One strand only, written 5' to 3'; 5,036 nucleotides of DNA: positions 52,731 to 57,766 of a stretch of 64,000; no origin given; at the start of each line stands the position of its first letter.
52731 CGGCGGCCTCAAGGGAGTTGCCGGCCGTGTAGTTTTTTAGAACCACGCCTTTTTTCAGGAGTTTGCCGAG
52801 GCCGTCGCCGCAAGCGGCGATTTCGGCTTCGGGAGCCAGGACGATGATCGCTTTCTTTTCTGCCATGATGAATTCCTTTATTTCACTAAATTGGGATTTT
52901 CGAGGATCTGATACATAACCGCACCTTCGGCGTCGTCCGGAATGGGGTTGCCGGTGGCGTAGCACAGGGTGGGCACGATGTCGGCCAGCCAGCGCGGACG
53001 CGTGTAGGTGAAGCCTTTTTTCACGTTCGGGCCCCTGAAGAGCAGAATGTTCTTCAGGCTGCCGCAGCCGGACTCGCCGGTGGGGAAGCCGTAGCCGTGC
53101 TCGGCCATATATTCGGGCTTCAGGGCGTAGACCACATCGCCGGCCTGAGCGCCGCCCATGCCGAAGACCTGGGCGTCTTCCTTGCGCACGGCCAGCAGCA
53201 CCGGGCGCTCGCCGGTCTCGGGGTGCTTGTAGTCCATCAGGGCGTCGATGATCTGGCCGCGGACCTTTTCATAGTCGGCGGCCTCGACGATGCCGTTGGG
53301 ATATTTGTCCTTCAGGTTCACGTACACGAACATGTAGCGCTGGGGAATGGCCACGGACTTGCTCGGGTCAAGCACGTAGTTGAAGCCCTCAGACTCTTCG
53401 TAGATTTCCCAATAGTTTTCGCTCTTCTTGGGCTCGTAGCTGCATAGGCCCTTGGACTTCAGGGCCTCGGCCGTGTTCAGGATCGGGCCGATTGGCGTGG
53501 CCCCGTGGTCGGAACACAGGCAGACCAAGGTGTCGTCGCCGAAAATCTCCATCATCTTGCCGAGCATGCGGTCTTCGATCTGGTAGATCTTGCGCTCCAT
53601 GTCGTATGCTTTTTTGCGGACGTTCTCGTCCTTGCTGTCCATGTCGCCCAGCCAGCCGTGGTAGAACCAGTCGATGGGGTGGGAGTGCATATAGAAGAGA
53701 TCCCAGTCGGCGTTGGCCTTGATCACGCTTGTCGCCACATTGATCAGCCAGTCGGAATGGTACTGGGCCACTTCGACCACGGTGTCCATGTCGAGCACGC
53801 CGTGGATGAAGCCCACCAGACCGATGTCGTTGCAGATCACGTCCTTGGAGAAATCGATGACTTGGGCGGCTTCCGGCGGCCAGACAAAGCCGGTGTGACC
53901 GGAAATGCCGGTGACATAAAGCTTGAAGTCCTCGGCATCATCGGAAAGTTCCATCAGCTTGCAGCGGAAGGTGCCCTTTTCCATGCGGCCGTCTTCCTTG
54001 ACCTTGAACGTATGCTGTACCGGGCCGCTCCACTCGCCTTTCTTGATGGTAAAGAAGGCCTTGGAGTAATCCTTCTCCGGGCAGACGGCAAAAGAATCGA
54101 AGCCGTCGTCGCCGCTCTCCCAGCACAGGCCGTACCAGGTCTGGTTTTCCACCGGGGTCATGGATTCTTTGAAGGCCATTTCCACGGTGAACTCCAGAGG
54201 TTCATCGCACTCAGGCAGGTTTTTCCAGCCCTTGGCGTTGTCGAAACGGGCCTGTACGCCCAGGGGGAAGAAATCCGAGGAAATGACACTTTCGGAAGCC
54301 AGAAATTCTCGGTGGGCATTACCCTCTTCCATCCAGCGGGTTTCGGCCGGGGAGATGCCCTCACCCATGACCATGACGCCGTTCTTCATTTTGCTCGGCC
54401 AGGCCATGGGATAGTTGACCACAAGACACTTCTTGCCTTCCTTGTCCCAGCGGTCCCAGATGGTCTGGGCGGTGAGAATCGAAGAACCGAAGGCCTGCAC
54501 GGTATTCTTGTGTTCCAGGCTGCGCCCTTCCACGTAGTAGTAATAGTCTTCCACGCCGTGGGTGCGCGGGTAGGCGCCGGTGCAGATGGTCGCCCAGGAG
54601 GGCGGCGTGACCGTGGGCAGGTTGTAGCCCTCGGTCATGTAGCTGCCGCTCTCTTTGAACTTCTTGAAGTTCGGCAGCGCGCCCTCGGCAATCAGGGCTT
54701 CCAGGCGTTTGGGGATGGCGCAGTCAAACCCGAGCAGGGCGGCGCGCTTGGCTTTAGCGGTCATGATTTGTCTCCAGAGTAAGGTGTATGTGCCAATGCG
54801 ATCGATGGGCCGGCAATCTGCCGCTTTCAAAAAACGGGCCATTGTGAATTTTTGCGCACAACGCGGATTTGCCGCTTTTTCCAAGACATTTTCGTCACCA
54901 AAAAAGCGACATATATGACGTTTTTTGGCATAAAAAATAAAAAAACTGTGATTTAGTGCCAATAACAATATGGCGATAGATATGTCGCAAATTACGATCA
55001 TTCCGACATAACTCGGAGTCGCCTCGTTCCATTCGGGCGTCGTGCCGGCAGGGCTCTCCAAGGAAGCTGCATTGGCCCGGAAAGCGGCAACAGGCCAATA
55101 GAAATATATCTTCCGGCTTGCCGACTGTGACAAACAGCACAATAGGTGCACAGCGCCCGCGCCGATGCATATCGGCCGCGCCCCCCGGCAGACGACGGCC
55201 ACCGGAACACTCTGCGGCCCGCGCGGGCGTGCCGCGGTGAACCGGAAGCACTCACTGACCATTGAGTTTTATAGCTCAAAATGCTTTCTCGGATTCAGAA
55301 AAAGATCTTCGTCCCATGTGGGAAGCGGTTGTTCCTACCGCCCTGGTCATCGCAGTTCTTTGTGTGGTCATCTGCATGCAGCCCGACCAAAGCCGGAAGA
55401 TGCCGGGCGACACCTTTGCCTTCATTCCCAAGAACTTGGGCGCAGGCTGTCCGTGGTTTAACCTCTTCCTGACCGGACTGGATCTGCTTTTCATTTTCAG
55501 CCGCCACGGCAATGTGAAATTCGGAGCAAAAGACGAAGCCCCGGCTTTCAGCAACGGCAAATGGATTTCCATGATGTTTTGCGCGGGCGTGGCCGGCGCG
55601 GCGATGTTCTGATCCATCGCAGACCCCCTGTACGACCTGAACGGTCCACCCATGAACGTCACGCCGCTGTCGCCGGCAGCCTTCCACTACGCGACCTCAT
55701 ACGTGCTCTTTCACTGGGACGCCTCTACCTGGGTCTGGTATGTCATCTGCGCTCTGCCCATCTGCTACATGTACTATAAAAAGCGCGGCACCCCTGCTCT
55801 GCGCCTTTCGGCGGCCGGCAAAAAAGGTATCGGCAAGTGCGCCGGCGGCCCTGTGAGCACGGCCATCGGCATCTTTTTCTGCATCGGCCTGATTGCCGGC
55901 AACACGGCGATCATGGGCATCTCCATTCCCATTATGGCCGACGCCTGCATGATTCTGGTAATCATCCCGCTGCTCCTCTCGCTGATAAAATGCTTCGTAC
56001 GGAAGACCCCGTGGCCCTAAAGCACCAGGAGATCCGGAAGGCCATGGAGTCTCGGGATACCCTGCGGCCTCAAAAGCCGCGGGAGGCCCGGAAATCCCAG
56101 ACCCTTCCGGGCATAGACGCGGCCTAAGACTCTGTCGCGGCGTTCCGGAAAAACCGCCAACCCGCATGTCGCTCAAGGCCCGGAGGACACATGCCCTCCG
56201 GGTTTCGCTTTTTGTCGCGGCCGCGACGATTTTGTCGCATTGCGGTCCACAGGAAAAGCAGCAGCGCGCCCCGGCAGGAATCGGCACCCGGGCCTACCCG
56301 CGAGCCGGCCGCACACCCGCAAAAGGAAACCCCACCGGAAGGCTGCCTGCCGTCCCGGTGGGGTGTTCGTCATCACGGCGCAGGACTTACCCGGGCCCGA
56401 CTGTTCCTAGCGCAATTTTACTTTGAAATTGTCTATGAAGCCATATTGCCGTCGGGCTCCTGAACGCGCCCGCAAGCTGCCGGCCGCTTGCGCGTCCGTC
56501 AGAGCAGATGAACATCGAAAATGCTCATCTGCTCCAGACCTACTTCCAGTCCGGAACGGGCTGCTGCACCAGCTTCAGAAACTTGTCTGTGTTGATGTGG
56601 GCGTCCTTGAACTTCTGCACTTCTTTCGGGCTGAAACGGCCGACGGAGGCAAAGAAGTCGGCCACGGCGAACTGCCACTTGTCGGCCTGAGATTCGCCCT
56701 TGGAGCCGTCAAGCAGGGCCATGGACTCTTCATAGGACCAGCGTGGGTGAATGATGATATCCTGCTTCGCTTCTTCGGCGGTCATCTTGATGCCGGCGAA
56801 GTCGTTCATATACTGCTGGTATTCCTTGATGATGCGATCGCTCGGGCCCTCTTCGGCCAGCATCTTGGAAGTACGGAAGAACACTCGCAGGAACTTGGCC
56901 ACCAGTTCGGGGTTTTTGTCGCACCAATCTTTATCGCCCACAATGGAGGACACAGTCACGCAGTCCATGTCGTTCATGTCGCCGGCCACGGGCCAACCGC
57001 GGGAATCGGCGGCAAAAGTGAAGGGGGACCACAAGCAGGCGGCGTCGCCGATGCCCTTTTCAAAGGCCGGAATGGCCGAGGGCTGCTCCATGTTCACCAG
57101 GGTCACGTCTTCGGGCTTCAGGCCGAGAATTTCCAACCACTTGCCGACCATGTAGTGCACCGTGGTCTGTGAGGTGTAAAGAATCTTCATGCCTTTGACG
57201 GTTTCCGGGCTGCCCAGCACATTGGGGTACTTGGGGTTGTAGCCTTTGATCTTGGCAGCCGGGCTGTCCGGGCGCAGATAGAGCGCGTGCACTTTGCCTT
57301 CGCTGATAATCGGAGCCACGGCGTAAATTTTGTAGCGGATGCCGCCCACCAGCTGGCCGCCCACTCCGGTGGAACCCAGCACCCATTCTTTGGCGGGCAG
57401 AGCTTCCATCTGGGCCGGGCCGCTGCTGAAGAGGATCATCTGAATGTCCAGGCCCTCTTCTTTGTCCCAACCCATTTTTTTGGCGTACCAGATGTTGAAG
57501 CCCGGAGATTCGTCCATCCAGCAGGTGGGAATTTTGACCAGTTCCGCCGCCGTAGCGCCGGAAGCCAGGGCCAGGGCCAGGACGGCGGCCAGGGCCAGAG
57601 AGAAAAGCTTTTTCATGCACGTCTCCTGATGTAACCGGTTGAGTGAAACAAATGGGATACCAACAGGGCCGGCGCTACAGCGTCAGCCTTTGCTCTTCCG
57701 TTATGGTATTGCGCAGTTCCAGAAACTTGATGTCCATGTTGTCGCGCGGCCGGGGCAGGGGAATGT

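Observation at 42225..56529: A ~110-nt dispersed repeat family (3 copies in 64 kb) with conserved hairpins and G-U-compatible substitutions: candidate structured small RNA or novel miniature repeat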

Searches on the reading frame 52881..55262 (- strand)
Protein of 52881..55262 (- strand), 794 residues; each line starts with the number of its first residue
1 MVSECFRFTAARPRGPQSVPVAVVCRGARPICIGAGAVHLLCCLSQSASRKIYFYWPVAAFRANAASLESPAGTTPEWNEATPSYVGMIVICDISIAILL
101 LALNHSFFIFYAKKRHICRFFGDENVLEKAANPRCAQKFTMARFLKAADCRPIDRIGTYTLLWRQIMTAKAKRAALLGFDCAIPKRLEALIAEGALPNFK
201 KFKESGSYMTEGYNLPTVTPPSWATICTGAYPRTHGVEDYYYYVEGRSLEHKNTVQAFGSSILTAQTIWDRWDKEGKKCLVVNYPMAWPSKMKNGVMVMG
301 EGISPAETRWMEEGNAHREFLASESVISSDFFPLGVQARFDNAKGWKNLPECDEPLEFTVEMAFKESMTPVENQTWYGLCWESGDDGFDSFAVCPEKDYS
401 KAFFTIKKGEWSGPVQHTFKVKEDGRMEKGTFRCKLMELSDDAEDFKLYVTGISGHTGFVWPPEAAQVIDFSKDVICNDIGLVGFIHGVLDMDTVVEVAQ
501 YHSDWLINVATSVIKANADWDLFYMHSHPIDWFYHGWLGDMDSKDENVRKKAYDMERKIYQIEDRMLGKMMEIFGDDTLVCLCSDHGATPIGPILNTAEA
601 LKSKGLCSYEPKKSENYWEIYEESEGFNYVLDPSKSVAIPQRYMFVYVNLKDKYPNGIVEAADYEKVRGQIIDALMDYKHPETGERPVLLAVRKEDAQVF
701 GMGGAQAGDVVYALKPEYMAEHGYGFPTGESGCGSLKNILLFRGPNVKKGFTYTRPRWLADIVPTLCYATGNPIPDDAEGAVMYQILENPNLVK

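Call 9: search_protein_families(library=pfam, proteins=[window:52881-55262:-], max_evalue=0.001)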
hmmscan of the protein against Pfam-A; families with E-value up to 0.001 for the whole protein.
window:52881-55262:- (794 aa): 1 family
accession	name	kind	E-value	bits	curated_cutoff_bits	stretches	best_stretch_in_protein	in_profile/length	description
PF01663.27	Phosphodiest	-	1.8e-23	84.1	23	2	176-288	3-114/342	Type I phosphodiesterase / nucleotide pyrophosphatase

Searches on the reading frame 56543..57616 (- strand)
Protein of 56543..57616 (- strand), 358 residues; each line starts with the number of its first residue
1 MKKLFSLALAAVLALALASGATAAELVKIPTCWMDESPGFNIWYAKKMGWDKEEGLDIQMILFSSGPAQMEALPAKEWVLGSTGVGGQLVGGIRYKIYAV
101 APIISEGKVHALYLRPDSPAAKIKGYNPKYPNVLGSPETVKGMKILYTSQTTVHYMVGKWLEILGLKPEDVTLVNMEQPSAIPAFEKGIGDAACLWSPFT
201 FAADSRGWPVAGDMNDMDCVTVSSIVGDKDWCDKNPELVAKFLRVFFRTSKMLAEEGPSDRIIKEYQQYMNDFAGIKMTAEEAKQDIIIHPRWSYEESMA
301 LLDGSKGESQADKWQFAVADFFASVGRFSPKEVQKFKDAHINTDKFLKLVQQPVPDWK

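Call 9: search_protein_families(library=pfam, proteins=[window:56543-57616:-], max_evalue=0.001)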
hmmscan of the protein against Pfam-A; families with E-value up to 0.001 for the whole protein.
window:56543-57616:- (358 aa): 2 families
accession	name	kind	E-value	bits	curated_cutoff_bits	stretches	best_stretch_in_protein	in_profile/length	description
PF13379.11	NMT1_2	-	1.3e-09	38.7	24.7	1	44-256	23-241/252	NMT1-like family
PF09084.16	NMT1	-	3.4e-09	37.3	20.5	1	136-248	87-204/216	NMT1/THI5 like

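Call 41: find_homologous_proteins(query=window:56543-57616:-, max_evalue=1e-60)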
Query window:56543-57616:- (358 aa): 229 proteins with E <= 1e-60 among 8000 candidates; the best 120 are listed.
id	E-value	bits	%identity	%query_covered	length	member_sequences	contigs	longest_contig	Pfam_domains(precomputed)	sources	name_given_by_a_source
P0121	9.3e-225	763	94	92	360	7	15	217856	PF13379.12,PF09084.17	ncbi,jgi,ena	jgi:ABC-type nitrate/sulfonate/bicarbonate transport system substrate-binding protein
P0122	4.9e-200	682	80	100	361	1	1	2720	PF13379.12,PF09084.17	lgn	-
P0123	1.0e-197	675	83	93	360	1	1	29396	PF13379.12,PF09084.17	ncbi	-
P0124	3.6e-193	660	78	100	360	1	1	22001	PF13379.12,PF09084.17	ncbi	-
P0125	5.0e-191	653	79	98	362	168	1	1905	PF13379.12,PF09084.17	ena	-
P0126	2.3e-189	647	76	100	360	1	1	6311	PF13379.12,PF09084.17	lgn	-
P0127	3.5e-189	646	76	100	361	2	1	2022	PF13379.12,PF09084.17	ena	-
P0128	9.4e-189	645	80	96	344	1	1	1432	PF13379.12,PF09084.17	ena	-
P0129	4.2e-187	640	78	100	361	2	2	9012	PF13379.12,PF09084.17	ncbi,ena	-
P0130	1.2e-185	635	75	100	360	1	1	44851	PF13379.12,PF09084.17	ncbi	-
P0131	1.8e-181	621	72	100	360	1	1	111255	PF13379.12,PF09084.17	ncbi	-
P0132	4.8e-171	587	68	100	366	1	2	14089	PF13379.12,PF09084.17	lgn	-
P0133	6.0e-166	570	67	100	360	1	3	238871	PF13379.12,PF09084.17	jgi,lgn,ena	-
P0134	9.8e-166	569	67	100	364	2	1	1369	PF13379.12,PF09084.17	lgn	-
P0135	8.2e-164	563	67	98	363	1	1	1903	PF13379.12,PF09084.17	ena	-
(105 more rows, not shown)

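Call 42: find_encoding_contigs(protein=P0121, flank=10000, max_places=10)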
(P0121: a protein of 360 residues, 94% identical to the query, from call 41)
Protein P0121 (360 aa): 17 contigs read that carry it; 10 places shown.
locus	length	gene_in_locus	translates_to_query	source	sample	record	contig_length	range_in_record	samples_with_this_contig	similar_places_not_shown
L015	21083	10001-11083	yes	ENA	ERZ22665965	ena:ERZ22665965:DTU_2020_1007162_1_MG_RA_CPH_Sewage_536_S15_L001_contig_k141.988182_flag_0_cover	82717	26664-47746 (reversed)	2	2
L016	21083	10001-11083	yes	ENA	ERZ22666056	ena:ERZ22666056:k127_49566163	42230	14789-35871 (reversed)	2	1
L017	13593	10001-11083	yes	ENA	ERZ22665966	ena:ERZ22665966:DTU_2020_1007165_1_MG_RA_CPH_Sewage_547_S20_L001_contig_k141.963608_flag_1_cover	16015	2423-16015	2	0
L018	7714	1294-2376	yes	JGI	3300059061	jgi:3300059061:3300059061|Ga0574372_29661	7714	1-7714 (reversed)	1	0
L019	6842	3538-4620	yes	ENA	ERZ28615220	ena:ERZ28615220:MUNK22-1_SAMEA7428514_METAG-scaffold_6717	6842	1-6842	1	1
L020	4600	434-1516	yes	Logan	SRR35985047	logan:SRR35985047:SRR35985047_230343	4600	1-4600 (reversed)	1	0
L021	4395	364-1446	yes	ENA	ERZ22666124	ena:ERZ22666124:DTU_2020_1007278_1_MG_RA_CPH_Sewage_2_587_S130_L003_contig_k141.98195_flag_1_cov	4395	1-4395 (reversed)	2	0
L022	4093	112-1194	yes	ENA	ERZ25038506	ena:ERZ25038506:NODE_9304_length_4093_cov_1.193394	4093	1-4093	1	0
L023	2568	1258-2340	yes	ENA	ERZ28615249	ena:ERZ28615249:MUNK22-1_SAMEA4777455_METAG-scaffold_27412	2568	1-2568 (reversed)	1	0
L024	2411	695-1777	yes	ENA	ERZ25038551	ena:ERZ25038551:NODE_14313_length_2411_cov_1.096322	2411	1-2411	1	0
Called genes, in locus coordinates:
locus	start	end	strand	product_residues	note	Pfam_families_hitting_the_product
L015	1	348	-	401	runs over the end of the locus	PF00871:Acetate_kinase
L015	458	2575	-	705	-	PF13500:AAA_26, PF07085:DRTGG, PF01515:PTA_PTB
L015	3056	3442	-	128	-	PF01597:GCV_H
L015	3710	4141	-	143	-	PF02566:OsmC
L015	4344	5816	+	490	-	PF08447:PAS_3, PF00158:Sigma54_activat, PF14532:Sigma54_activ_2, PF07728:AAA_5 (weak), PF25601:AAA_lid_14, PF02954:HTH_8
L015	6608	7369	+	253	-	PF13476:AAA_23 (weak), PF00005:ABC_tran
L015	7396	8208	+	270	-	PF00528:BPD_transp_1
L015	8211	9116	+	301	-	PF00528:BPD_transp_1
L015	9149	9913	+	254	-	PF00005:ABC_tran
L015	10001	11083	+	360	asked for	PF13379:NMT1_2, PF09084:NMT1 (weak)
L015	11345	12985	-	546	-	PF02028:BCCT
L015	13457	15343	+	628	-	PF01663:Phosphodiest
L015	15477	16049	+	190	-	-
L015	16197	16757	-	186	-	PF04191:PEMT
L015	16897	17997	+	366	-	-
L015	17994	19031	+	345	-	PF13480:Acetyltransf_6 (weak)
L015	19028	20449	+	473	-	PF02310:B12-binding, PF04055:Radical_SAM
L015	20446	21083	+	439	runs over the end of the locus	PF04055:Radical_SAM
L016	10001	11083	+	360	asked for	PF13379:NMT1_2, PF09084:NMT1 (weak)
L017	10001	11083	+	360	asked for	PF13379:NMT1_2, PF09084:NMT1 (weak)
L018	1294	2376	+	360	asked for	PF13379:NMT1_2, PF09084:NMT1 (weak)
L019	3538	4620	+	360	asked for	PF13379:NMT1_2, PF09084:NMT1 (weak)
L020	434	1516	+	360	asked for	PF13379:NMT1_2, PF09084:NMT1 (weak)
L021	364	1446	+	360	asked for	PF13379:NMT1_2, PF09084:NMT1 (weak)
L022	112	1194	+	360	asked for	PF13379:NMT1_2, PF09084:NMT1 (weak)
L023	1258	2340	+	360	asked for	PF13379:NMT1_2, PF09084:NMT1 (weak)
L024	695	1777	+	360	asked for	PF13379:NMT1_2, PF09084:NMT1 (weak)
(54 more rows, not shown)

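Call 51: find_encoding_contigs(protein=P0123, flank=10000, max_places=3)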
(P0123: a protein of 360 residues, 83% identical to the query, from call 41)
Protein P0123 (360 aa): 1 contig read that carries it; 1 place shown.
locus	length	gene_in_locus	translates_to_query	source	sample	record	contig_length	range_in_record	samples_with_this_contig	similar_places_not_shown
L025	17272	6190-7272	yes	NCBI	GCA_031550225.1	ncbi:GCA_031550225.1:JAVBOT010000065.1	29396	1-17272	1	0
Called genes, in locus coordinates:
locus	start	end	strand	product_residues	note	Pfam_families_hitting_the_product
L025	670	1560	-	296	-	PF00669:Flagellin_N, PF00700:Flagellin_C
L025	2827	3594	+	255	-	PF00005:ABC_tran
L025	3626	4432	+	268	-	PF00528:BPD_transp_1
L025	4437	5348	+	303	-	PF00528:BPD_transp_1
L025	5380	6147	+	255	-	PF00005:ABC_tran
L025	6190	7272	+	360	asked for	PF13379:NMT1_2, PF09084:NMT1 (weak)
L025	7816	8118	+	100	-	PF00034:Cytochrom_C, PF13442:Cytochrome_CBB3 (weak)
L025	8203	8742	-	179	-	PF02870:Methyltransf_1N, PF01035:DNA_binding_1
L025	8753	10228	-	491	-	PF02805:Ada_Zn_binding, PF12833:HTH_18, PF00165:HTH_AraC (weak), PF06029:AlkA_N, PF00730:HhH-GPD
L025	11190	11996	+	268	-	PF01869:BcrAD_BadFG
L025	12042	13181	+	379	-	PF06050:HGD-D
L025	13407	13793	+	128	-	PF02410:RsfS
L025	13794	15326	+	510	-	PF01676:Metalloenzyme, PF06415:iPGM_N, PF01663:Phosphodiest (weak)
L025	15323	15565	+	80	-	-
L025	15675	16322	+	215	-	PF02527:GidB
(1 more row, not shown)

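Call 52: find_encoding_contigs(protein=P0124, flank=10000, max_places=3)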
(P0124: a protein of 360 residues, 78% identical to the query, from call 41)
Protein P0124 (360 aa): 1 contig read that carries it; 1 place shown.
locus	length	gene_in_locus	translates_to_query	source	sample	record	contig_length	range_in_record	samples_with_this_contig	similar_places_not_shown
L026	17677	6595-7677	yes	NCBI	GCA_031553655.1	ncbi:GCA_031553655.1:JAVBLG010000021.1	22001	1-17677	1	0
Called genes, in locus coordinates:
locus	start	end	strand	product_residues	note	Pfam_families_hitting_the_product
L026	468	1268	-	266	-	PF01975:SurE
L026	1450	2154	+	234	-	PF08901:DUF1847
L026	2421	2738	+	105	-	PF00893:Multi_Drug_Res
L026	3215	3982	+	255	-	PF00005:ABC_tran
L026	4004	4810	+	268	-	PF00528:BPD_transp_1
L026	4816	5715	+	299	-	PF00528:BPD_transp_1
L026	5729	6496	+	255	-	PF00005:ABC_tran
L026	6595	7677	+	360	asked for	PF09084:NMT1 (weak), PF13379:NMT1_2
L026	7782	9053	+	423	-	PF00753:Lactamase_B, PF12706:Lactamase_B_2 (weak), PF14863:Alkyl_sulf_dimr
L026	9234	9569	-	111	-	PF02635:DsrE (weak), PF04077:DsrH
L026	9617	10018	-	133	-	PF02635:DsrE (weak)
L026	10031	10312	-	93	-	PF04077:DsrH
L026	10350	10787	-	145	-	PF02566:OsmC (weak)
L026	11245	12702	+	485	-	PF08447:PAS_3, PF00158:Sigma54_activat, PF14532:Sigma54_activ_2, PF07728:AAA_5, PF25601:AAA_lid_14, PF02954:HTH_8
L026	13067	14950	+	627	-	PF01663:Phosphodiest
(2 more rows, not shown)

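Call 53: find_encoding_contigs(protein=P0130, flank=10000, max_places=3)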
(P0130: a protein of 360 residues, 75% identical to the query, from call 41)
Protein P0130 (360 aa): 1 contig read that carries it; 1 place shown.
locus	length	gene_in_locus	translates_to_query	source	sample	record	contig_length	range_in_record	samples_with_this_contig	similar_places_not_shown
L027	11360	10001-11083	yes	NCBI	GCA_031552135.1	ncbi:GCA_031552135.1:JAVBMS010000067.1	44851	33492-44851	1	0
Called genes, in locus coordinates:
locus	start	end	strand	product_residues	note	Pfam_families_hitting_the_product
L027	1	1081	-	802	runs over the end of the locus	PF12729:4HB_MCP_1 (weak), PF08448:PAS_4 (faint), PF00015:MCPsignal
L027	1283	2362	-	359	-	PF03739:LptF_LptG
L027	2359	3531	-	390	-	PF03739:LptF_LptG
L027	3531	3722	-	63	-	-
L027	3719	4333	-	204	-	PF02441:Flavoprotein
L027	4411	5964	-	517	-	PF08447:PAS_3, PF00158:Sigma54_activat, PF01078:Mg_chelatase (faint), PF14532:Sigma54_activ_2, PF00004:AAA (faint), PF07728:AAA_5, PF25601:AAA_lid_14, PF02954:HTH_8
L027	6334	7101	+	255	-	PF00005:ABC_tran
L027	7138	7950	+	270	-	PF00528:BPD_transp_1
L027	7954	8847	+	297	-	PF00528:BPD_transp_1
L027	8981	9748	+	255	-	PF00005:ABC_tran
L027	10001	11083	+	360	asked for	PF13379:NMT1_2, PF09084:NMT1 (weak)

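Call 54: find_encoding_contigs(protein=P0131, flank=10000, max_places=3)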
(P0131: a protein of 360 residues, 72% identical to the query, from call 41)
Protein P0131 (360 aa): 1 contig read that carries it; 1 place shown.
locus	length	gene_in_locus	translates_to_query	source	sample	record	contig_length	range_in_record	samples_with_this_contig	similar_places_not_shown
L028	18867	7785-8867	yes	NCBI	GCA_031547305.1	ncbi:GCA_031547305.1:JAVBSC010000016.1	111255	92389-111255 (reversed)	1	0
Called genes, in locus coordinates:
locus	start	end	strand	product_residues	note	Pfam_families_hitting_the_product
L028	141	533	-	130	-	PF01597:GCV_H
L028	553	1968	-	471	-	PF00890:FAD_binding_2 (faint), PF01134:GIDA (weak), PF01262:AlaDh_PNT_C (faint), PF01266:DAO (faint), PF07992:Pyr_redox_2, PF12831:FAD_oxidored (weak), PF00070:Pyr_redox, PF02852:Pyr_redox_dim, +3 more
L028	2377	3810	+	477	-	PF08447:PAS_3, PF01078:Mg_chelatase (faint), PF00158:Sigma54_activat, PF14532:Sigma54_activ_2, PF07728:AAA_5, PF25601:AAA_lid_14, PF02954:HTH_8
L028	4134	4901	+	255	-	PF00005:ABC_tran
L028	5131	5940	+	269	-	PF00528:BPD_transp_1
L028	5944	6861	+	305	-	PF00528:BPD_transp_1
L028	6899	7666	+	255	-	PF00005:ABC_tran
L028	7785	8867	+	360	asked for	PF13379:NMT1_2, PF09084:NMT1 (weak)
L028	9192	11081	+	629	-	PF01663:Phosphodiest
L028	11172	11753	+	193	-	-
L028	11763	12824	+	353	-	PF00892:EamA, PF05653:Mg_trans_NIPA (weak), PF00892:EamA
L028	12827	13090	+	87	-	-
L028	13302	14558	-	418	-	PF01547:SBP_bac_1, PF13416:SBP_bac_8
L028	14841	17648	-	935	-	PF02739:5_3_exonuc_N, PF01367:5_3_exonuc, PF00476:DNA_pol_A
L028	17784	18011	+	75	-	-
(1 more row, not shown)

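Call 95: find_encoding_contigs(protein=P0133, flank=10000, max_places=3)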
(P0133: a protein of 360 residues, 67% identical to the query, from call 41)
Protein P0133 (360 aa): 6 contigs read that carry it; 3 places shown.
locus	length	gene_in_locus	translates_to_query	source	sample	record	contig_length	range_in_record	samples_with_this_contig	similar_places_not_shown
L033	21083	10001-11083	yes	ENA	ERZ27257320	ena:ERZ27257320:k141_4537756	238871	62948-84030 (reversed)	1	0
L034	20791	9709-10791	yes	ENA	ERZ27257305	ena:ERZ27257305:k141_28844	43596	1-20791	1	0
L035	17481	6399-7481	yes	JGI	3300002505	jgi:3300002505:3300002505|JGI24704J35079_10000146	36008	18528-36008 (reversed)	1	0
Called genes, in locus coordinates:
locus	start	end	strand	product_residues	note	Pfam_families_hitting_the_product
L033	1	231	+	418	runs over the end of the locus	PF00890:FAD_binding_2, PF01266:DAO (faint), PF12831:FAD_oxidored (weak)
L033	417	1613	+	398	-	PF13183:Fer4_8, PF02754:CCG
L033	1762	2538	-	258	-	PF01351:RNase_HII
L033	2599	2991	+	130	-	PF01894:YjbQ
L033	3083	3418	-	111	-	PF02635:DsrE, PF04077:DsrH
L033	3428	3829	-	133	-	PF02635:DsrE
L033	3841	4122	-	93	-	PF04077:DsrH (weak)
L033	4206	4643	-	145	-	PF02566:OsmC (weak)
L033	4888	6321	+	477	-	PF08447:PAS_3, PF01078:Mg_chelatase (faint), PF00158:Sigma54_activat, PF14532:Sigma54_activ_2, PF07728:AAA_5, PF25601:AAA_lid_14, PF02954:HTH_8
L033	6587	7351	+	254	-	PF00005:ABC_tran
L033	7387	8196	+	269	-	PF00528:BPD_transp_1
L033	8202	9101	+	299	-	PF00528:BPD_transp_1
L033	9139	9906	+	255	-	PF00005:ABC_tran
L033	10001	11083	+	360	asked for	PF13379:NMT1_2, PF09084:NMT1 (weak)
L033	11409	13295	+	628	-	PF01663:Phosphodiest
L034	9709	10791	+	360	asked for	PF13379:NMT1_2, PF09084:NMT1 (weak)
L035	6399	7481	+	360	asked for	PF13379:NMT1_2, PF09084:NMT1 (weak)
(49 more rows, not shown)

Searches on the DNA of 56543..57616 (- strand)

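Call 70: search_dna_similar(query=L025:7447-7575:+, collection=plasmids, mode=distant, max_evalue=0.01, max_rows=10)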
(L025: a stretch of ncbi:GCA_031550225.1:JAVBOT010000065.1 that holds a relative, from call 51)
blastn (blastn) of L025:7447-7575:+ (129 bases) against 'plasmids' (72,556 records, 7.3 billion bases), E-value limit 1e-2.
No match.
